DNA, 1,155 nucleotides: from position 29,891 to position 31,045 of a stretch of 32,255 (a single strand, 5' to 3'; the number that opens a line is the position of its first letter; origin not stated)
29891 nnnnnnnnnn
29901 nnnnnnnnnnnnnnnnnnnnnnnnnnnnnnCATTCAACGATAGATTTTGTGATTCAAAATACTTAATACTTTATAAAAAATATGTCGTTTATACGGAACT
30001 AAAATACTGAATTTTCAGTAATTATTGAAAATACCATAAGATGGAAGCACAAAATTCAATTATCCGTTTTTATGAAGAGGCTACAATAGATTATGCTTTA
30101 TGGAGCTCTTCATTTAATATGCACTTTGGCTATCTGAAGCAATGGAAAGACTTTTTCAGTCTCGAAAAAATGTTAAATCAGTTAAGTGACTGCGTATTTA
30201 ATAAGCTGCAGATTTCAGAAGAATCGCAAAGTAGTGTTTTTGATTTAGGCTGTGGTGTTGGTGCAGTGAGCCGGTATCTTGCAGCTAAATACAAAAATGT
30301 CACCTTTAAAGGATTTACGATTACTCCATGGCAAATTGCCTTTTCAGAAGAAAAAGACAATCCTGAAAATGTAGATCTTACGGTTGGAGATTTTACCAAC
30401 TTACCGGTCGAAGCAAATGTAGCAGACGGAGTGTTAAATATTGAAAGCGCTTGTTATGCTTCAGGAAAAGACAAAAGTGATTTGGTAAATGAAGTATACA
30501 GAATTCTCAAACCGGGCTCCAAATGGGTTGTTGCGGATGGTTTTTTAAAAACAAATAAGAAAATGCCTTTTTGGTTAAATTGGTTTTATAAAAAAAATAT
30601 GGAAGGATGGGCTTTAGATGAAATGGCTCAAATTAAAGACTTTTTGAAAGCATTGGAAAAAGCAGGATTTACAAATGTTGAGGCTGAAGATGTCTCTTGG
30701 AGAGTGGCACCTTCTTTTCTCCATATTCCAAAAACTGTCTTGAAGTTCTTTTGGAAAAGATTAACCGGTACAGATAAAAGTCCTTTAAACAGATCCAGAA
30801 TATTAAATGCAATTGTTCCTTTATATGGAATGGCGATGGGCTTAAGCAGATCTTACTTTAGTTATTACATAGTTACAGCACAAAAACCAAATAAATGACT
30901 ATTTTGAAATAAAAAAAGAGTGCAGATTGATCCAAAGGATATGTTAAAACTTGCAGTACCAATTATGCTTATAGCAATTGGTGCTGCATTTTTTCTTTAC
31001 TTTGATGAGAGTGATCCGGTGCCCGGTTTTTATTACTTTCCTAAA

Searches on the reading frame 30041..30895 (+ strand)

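Call 52: search_protein_families(library=pfam, proteins=[window:30041-30895:+], max_evalue=0.00001)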
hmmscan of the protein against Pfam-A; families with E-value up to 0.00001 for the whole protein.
window:30041-30895:+ (285 aa): 6 families
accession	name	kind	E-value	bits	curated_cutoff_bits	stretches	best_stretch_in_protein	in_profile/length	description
PF08241.18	Methyltransf_11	-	2.3e-14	54.2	21.2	1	68-162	2-93/95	Methyltransferase domain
PF13649.12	Methyltransf_25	-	8.6e-14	52.4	27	1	66-159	1-96/97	Methyltransferase domain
PF13847.12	Methyltransf_31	-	9.4e-10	38.8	27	1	62-168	3-113/145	Methyltransferase domain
PF13489.12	Methyltransf_23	-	9.2e-08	32.4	27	1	60-214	20-163/164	Methyltransferase domain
PF08242.18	Methyltransf_12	-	7.7e-07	30.2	30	1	68-159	2-95/98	Methyltransferase domain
PF05148.21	Methyltransf_8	-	3.3e-06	27.6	27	0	46-166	57-158/219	Hypothetical methyltransferase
